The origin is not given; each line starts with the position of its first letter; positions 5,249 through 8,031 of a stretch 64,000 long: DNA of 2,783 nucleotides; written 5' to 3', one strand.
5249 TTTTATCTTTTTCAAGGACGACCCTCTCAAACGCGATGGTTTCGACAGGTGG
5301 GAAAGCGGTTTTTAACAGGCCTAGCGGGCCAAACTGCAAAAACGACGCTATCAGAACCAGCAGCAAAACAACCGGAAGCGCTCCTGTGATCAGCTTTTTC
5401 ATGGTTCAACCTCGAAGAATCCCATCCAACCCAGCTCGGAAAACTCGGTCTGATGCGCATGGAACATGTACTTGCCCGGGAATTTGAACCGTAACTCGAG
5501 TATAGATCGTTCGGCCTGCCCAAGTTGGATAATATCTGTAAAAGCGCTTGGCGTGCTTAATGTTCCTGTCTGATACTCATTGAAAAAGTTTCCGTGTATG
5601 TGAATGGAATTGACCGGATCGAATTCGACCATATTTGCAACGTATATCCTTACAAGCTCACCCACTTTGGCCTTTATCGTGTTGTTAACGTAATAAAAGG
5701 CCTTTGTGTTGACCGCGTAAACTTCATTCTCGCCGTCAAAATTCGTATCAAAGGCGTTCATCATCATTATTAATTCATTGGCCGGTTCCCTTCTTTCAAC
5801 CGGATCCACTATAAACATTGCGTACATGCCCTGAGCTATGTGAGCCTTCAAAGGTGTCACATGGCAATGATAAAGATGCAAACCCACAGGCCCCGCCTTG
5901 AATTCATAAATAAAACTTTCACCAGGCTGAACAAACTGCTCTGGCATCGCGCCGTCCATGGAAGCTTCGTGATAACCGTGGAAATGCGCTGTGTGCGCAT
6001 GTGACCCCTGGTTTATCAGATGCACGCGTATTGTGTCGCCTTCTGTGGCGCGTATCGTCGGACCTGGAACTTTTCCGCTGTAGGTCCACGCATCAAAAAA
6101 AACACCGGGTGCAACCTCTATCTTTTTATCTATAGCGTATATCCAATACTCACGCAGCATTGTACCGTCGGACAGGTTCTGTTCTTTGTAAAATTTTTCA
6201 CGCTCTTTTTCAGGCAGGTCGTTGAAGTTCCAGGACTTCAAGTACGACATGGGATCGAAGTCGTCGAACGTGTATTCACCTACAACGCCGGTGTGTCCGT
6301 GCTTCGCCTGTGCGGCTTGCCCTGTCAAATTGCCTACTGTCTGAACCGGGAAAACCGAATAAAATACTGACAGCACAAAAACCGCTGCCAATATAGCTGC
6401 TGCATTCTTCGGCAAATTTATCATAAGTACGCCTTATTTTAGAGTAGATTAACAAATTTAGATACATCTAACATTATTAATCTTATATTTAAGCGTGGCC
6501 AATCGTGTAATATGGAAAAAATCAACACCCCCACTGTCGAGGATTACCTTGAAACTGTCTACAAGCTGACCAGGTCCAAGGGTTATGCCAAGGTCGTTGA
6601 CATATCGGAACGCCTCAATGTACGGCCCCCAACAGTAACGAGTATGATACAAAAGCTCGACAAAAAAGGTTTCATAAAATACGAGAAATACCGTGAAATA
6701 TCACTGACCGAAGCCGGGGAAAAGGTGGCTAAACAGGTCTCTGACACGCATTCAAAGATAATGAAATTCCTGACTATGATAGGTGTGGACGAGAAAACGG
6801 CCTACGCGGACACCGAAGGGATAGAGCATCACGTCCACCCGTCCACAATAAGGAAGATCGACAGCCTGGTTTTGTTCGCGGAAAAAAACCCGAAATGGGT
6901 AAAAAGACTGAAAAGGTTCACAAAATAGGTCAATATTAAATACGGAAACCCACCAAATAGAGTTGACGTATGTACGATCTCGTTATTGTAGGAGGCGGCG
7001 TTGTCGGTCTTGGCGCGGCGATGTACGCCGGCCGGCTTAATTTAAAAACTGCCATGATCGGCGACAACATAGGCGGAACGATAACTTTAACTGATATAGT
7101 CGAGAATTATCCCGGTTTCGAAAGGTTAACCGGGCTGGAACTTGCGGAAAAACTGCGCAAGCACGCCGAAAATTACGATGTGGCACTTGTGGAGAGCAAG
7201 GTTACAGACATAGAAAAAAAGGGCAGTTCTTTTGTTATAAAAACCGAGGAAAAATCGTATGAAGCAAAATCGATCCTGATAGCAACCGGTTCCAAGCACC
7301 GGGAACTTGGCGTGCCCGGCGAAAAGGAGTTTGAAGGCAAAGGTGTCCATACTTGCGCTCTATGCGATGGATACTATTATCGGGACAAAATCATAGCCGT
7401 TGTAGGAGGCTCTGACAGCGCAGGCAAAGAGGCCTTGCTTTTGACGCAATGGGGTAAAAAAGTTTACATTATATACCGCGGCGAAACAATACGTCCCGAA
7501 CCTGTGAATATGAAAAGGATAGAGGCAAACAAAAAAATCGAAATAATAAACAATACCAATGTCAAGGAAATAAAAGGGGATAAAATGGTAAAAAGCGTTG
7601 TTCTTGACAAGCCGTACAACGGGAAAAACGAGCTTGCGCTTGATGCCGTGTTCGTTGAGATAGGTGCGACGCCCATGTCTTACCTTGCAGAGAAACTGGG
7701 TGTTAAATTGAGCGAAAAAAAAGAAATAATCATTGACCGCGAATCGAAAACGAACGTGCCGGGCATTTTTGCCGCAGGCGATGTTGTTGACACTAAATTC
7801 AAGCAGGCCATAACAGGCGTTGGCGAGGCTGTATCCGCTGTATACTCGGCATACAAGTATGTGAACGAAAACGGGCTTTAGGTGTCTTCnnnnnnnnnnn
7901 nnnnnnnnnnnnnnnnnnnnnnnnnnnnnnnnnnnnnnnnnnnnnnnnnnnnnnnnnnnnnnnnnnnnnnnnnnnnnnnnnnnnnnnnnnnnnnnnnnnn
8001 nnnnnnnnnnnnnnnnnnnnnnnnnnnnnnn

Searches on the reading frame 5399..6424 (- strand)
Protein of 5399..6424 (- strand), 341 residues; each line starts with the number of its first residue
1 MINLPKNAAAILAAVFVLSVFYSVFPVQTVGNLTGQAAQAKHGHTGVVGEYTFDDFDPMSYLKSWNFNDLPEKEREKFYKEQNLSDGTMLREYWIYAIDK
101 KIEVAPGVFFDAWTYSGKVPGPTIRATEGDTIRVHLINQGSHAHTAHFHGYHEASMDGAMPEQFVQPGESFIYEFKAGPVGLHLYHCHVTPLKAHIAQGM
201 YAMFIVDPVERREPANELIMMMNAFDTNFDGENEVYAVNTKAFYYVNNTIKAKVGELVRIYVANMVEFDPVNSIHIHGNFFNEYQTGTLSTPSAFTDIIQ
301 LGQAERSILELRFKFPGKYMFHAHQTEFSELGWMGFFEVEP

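Call 35: search_protein_families(library=pfam, max_evalue=0.001, proteins=[window:5399-6424:-])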
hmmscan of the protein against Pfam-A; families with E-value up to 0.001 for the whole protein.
window:5399-6424:- (341 aa): 2 families
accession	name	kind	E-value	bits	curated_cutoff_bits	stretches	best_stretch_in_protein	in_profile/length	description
PF07732.21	Cu-oxidase_3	-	1.1e-24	87.3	21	1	110-208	15-116/119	Multicopper oxidase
PF07731.20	Cu-oxidase_2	-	2.4e-23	82.9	20.4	2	231-340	23-134/137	Multicopper oxidase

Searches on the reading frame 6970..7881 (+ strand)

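Call 35: search_protein_families(library=pfam, max_evalue=0.001, proteins=[window:6970-7881:+])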
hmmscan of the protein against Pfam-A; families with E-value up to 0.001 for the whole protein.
window:6970-7881:+ (303 aa): 7 families
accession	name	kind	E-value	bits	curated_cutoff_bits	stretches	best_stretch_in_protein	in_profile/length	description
PF07992.20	Pyr_redox_2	-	1e-48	166.7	26.1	1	2-287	1-291/291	Pyridine nucleotide-disulphide oxidoreductase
PF13738.12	Pyr_redox_3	-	9.2e-28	97.8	30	1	51-270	76-305/305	Pyridine nucleotide-disulphide oxidoreductase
PF00070.33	Pyr_redox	-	1.5e-13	51.5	22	1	142-212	2-79/82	Pyridine nucleotide-disulphide oxidoreductase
PF01266.30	DAO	-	7.3e-07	29.5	27.9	0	3-33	1-31/353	FAD dependent oxidoreductase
PF01134.28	GIDA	-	8.7e-06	25.5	22.1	0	3-35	1-33/391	Glucose inhibited division protein A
PF03486.20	HI0933_like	-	3.1e-05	24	50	0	58-109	111-165/244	HI0933-like protein Rossmann domain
PF12831.13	FAD_oxidored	-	0.00014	21.7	27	1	3-39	1-39/416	FAD dependent oxidoreductase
